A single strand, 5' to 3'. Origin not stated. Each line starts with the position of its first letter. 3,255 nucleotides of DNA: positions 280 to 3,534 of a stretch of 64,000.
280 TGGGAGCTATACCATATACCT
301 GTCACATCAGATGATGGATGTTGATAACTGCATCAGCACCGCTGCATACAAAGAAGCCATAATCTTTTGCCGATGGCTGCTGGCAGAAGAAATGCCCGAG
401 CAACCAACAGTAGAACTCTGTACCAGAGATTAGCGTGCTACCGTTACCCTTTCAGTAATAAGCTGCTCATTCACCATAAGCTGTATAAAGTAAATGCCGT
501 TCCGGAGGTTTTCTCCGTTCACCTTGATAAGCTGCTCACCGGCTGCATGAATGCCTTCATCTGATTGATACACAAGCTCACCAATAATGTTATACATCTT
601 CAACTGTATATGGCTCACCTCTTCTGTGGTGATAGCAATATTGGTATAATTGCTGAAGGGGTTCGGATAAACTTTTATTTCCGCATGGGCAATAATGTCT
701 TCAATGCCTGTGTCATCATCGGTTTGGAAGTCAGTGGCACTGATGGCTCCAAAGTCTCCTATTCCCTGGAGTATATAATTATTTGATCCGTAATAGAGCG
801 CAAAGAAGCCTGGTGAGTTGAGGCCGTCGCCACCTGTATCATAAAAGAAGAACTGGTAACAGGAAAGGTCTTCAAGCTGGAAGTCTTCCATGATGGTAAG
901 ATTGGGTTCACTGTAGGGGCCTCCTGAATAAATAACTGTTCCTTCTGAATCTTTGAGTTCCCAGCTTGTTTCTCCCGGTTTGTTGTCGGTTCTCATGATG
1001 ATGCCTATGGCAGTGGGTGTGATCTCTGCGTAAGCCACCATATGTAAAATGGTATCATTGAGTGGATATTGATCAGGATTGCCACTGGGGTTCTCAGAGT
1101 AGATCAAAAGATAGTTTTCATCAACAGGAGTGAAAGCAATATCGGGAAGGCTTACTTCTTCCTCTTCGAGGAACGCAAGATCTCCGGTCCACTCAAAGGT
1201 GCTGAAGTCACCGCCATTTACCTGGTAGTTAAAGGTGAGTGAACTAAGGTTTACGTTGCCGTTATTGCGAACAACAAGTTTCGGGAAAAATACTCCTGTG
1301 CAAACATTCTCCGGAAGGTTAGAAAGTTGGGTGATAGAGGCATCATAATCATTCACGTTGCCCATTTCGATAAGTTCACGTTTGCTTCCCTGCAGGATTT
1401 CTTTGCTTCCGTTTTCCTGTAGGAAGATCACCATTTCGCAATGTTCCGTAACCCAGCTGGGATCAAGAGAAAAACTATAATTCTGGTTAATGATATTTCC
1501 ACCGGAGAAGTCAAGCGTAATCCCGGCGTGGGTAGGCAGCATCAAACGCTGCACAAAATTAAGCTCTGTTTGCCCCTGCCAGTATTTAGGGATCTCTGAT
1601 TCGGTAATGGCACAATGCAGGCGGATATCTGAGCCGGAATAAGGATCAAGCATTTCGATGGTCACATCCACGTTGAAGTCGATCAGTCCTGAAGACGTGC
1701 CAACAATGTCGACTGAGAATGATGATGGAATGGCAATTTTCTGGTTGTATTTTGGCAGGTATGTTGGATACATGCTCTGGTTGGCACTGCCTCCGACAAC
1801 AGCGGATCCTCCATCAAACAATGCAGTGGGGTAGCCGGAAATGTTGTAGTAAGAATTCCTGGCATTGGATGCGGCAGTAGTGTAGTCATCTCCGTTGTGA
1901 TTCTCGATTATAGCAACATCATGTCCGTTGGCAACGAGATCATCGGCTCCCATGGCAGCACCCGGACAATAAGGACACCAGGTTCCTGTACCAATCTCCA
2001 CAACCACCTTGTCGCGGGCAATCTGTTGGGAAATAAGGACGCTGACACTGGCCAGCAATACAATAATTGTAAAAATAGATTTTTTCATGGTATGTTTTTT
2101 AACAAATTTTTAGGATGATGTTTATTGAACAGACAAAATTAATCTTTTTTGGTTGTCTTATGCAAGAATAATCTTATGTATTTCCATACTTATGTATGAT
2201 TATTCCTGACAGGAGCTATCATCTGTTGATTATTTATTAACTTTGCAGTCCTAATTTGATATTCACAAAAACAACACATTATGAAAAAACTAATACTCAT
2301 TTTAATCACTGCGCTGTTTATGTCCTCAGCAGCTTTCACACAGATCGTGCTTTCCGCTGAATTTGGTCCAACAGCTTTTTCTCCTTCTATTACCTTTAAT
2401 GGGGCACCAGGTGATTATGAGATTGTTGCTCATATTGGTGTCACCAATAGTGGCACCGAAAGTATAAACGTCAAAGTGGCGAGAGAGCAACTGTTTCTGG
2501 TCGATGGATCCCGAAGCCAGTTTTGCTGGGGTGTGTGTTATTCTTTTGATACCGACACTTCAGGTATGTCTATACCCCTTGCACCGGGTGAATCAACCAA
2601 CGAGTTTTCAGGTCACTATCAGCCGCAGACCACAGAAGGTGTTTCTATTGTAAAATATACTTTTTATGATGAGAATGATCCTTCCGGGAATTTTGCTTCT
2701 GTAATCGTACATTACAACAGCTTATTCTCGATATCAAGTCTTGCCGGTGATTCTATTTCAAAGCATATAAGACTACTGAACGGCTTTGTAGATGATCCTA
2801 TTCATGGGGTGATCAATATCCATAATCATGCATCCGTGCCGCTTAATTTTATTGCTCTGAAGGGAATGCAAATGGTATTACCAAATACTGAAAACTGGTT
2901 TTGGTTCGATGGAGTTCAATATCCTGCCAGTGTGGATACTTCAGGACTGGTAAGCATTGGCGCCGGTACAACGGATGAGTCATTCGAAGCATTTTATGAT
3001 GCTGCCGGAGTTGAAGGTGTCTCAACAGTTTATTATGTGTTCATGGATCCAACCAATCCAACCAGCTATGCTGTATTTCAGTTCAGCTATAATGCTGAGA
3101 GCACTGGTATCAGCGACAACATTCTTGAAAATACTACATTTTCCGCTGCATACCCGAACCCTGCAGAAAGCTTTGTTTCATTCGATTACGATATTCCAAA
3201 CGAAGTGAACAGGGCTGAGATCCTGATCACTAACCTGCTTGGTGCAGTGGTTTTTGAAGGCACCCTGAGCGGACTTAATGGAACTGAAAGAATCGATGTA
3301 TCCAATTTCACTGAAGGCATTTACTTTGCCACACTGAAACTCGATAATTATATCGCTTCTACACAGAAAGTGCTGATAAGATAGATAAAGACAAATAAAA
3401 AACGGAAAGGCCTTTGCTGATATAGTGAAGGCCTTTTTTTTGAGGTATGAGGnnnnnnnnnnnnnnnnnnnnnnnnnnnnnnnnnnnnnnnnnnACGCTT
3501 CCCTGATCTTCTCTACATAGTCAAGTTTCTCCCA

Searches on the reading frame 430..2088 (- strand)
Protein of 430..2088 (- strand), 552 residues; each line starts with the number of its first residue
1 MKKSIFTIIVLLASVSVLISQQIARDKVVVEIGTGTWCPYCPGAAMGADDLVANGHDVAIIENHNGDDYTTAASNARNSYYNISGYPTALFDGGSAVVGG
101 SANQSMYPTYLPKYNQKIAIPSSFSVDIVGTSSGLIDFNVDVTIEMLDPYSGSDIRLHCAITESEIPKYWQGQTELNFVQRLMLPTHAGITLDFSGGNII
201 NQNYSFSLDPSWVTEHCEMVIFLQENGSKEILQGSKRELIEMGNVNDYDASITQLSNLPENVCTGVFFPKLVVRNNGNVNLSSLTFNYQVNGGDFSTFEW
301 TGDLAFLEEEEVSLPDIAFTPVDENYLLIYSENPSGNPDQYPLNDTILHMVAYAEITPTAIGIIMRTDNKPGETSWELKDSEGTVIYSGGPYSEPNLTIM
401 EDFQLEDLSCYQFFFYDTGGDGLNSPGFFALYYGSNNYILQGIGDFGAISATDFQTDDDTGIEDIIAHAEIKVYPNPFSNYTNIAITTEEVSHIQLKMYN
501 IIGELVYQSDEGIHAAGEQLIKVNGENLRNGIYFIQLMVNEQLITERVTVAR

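Call 66: search_protein_families(library=pfam, proteins=[window:430-2088:-], max_evalue=0.00001)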
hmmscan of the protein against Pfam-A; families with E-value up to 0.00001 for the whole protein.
window:430-2088:- (552 aa): 2 families
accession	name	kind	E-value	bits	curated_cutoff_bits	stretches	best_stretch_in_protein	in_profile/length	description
PF18962.6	Por_Secre_tail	-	1.5e-11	44.9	27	1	473-549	1-74/75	Secretion system C-terminal sorting domain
PF11551.14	Omp28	-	7.5e-08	32.8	34.9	1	77-237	4-165/171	Outer membrane protein Omp28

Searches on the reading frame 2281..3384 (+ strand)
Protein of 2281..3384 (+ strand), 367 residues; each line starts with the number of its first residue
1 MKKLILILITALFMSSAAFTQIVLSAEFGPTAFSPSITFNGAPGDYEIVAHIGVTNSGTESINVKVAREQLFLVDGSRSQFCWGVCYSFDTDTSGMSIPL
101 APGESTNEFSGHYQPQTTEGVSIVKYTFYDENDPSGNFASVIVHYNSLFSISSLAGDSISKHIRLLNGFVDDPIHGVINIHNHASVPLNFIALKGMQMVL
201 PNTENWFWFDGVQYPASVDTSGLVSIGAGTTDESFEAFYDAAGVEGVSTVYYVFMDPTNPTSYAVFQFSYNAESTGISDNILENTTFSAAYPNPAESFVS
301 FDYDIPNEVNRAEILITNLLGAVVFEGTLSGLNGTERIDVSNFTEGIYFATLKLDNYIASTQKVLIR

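Call 66: search_protein_families(library=pfam, proteins=[window:2281-3384:+], max_evalue=0.00001)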
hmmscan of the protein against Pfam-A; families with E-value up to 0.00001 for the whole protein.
window:2281-3384:+ (367 aa): 1 family
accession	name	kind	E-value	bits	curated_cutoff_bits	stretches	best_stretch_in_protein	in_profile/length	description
PF18962.6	Por_Secre_tail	-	5.4e-11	43.1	27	1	291-366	2-75/75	Secretion system C-terminal sorting domain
